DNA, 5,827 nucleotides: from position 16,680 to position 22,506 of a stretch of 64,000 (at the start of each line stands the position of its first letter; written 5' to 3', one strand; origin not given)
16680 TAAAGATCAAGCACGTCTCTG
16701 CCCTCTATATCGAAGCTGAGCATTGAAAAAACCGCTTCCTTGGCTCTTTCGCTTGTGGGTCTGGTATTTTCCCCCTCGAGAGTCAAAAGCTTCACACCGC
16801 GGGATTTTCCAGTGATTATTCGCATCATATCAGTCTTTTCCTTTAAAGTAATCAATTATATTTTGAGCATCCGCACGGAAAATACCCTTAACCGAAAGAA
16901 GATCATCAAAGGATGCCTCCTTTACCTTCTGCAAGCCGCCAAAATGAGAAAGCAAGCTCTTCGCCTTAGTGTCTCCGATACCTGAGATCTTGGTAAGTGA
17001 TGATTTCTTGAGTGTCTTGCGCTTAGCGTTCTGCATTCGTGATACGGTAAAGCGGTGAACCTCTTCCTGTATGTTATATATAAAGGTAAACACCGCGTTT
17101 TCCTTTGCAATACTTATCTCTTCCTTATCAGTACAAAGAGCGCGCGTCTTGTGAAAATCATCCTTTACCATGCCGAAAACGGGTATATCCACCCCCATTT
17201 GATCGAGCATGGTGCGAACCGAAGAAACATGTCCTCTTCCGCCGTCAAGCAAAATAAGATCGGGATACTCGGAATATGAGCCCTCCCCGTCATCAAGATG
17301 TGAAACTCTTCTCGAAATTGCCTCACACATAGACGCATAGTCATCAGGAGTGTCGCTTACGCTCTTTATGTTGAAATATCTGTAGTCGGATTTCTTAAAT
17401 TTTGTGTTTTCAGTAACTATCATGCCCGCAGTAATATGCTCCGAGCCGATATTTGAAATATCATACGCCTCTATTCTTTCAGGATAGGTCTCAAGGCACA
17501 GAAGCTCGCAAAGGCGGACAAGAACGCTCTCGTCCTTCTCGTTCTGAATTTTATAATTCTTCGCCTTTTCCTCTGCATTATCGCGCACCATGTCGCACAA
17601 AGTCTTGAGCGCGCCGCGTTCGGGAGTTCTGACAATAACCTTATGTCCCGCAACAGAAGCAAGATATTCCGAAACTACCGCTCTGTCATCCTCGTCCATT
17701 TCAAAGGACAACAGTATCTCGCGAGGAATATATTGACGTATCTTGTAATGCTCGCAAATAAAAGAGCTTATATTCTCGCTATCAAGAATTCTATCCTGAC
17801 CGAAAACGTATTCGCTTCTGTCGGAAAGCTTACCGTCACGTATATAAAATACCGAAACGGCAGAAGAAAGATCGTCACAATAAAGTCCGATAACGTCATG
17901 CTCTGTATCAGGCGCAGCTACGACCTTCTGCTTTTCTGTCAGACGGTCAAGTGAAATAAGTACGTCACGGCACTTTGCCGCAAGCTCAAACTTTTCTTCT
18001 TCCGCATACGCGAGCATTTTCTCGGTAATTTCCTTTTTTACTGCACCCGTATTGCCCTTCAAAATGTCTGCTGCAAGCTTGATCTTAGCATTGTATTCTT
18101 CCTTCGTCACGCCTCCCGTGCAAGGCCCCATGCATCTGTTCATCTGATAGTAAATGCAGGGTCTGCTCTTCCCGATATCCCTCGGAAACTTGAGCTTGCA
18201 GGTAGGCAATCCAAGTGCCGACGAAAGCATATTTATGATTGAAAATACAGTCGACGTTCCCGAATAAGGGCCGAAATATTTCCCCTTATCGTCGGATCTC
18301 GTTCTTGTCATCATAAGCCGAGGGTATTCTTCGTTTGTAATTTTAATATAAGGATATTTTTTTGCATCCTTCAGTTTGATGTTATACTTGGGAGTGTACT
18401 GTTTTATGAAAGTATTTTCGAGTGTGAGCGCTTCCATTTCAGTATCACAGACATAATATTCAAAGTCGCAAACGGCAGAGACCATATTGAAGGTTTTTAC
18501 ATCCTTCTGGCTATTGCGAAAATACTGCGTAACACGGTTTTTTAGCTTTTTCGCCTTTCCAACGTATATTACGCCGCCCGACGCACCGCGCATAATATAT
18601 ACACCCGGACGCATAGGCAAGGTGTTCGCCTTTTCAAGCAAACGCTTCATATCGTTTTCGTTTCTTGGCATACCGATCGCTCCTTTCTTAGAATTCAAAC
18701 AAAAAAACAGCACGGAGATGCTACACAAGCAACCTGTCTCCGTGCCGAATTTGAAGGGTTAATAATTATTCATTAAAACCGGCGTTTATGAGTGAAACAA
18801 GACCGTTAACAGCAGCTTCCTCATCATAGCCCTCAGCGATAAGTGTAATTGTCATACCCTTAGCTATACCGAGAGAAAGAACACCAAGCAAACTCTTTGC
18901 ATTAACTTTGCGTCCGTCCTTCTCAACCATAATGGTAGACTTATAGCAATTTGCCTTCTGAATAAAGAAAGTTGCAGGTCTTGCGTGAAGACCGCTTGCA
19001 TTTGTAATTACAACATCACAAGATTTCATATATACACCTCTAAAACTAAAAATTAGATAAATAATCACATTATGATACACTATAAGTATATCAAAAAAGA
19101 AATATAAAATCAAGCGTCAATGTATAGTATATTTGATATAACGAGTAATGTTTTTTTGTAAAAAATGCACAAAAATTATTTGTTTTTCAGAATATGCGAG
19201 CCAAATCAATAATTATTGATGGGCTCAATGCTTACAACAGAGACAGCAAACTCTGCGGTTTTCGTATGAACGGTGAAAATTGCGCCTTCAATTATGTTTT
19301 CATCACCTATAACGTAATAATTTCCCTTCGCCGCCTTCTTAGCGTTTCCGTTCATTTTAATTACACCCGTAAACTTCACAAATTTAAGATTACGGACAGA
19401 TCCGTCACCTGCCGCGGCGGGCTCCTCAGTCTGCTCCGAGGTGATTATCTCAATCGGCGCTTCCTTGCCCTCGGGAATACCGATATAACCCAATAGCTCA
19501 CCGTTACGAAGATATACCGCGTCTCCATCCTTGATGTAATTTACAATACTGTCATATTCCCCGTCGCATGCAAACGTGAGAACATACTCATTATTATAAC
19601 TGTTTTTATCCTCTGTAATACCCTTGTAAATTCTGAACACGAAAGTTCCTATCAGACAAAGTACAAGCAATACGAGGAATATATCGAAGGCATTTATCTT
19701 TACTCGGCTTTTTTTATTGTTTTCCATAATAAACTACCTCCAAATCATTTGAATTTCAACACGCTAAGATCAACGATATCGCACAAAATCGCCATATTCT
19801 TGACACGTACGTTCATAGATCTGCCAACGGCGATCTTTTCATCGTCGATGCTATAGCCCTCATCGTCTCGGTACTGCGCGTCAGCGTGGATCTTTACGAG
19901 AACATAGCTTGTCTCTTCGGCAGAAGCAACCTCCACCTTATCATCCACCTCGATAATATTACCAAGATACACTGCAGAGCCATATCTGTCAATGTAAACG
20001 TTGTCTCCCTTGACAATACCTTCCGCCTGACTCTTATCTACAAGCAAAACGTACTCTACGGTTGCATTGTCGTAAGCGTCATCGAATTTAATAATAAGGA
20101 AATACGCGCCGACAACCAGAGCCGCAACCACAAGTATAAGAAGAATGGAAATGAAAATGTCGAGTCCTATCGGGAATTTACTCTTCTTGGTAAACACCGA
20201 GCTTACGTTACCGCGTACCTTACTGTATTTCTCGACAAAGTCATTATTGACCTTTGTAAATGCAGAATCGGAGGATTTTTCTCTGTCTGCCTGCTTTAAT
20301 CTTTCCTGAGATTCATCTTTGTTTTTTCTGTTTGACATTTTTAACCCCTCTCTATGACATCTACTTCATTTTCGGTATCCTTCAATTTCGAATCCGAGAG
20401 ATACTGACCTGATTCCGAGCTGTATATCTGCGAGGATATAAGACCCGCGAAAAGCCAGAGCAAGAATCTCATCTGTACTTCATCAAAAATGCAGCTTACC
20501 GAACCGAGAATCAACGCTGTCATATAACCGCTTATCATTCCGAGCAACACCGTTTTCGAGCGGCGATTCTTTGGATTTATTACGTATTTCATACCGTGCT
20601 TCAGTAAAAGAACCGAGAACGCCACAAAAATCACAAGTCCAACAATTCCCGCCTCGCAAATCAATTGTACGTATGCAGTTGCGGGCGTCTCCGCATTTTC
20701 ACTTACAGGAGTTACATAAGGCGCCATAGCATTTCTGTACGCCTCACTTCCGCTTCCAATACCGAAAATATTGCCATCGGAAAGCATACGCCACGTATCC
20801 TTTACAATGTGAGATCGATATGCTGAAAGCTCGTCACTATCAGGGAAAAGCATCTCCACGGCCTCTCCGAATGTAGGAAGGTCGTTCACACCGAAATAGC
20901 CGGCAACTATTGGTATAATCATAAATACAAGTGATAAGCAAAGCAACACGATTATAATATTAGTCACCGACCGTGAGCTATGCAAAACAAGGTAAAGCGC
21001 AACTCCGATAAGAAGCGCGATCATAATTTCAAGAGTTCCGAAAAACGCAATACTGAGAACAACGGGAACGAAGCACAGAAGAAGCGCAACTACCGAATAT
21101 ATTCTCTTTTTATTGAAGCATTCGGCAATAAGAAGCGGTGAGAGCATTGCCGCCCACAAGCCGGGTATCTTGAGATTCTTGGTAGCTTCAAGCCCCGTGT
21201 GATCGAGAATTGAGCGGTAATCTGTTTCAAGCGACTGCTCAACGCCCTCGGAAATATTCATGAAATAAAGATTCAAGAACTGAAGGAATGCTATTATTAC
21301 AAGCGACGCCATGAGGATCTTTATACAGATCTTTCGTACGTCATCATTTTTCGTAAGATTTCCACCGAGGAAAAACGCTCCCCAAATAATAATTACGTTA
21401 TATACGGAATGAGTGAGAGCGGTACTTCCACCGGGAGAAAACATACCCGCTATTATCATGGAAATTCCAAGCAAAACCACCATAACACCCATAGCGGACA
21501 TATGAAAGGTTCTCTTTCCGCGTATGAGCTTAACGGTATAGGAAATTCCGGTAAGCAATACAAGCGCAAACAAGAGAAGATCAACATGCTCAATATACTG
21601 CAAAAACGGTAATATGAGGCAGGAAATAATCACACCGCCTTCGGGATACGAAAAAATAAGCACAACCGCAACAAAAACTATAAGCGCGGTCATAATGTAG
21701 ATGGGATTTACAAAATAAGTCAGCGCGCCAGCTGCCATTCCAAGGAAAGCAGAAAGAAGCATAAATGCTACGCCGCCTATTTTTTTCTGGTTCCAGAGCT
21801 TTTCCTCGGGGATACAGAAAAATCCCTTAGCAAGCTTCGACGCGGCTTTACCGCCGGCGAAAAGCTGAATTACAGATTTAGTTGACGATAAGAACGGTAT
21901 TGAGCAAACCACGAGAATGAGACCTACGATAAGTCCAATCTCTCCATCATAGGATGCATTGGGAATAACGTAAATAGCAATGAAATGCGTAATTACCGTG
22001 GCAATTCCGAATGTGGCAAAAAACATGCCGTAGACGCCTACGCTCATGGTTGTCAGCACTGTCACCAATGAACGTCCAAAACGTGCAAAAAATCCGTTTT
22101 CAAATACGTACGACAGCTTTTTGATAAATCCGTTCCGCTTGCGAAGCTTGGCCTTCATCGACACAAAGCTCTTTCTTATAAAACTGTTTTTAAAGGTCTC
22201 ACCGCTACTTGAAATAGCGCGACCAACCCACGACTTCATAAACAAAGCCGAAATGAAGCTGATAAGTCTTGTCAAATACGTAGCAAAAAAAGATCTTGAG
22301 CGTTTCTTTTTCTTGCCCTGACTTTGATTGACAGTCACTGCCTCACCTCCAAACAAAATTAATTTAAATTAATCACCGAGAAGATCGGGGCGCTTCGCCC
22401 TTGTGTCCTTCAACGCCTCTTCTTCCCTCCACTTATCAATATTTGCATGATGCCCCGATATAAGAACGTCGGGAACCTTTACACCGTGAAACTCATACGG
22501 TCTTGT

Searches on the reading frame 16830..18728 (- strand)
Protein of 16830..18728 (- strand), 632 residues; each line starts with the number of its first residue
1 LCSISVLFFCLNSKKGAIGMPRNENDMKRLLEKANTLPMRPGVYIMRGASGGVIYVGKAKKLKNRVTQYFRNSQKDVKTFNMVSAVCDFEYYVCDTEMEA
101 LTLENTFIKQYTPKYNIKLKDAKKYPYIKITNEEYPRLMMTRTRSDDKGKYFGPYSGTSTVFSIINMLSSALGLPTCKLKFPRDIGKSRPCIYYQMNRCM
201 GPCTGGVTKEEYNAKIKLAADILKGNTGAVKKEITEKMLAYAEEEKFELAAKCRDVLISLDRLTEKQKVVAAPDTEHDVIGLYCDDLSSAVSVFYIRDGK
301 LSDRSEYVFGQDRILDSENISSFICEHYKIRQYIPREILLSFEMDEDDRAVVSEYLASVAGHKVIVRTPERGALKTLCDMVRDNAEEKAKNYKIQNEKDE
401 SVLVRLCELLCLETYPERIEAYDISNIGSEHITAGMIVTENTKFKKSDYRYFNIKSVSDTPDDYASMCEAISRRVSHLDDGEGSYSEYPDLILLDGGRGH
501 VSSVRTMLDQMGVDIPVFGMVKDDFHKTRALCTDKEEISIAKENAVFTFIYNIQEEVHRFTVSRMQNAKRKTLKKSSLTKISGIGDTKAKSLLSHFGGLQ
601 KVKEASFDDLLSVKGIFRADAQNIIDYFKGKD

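Call 94: search_protein_families(library=pfam, proteins=[window:16830-18728:-], max_evalue=0.0001)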
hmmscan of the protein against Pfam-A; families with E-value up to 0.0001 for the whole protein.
window:16830-18728:- (632 aa): 7 families
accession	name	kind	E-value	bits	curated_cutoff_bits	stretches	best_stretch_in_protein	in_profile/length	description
PF08459.17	UvrC_RNaseH_dom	-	1.8e-46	158.3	22.3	1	408-562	2-159/159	UvrC RNAse H endonuclease domain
PF22920.2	UvrC_RNaseH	-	2.6e-23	82.6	24.3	1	277-390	2-114/116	UvrC Ribonuclease H-like domain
PF01541.30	GIY-YIG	-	8.8e-12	45.6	22.6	1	41-116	2-78/78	GIY-YIG catalytic domain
PF14520.12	HHH_5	-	1.6e-08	35.3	27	1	577-627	3-54/57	Helix-hairpin-helix domain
PF12826.13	HHH_2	-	9.3e-08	32.6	27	1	581-630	8-57/64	Helix-hairpin-helix motif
PF02151.25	UVR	-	1.6e-06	28.1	21.5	1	230-261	3-34/36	UvrB/uvrC motif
PF00633.29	HHH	-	6.1e-05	23.1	24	0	599-616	2-19/30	Helix-hairpin-helix motif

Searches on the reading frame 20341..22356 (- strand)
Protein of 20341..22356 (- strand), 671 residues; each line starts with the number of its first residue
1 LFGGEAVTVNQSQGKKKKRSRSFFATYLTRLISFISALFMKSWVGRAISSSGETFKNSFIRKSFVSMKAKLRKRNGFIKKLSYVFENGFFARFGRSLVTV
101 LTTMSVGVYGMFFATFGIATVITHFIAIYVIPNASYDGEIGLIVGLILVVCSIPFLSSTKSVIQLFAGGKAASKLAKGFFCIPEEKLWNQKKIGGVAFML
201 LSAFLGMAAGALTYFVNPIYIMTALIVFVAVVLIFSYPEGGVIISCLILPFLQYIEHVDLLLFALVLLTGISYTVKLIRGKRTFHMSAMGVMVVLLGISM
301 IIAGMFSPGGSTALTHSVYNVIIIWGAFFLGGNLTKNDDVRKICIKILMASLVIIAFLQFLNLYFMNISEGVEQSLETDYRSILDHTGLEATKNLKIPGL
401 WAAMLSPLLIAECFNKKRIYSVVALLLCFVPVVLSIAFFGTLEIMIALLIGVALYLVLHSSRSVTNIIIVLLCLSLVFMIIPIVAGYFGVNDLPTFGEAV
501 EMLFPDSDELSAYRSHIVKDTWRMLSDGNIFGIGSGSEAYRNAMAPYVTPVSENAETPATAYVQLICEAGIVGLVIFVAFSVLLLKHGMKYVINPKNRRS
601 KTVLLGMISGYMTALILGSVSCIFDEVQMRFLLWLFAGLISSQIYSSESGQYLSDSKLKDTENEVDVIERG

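Call 94: search_protein_families(library=pfam, proteins=[window:20341-22356:-], max_evalue=0.0001)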
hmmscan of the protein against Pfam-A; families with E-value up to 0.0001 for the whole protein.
window:20341-22356:- (671 aa): 1 family
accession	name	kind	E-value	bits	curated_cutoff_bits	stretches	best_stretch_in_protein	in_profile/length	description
PF04932.20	Wzy_C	-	8.4e-12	45.6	31.7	1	434-578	8-149/149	O-Antigen ligase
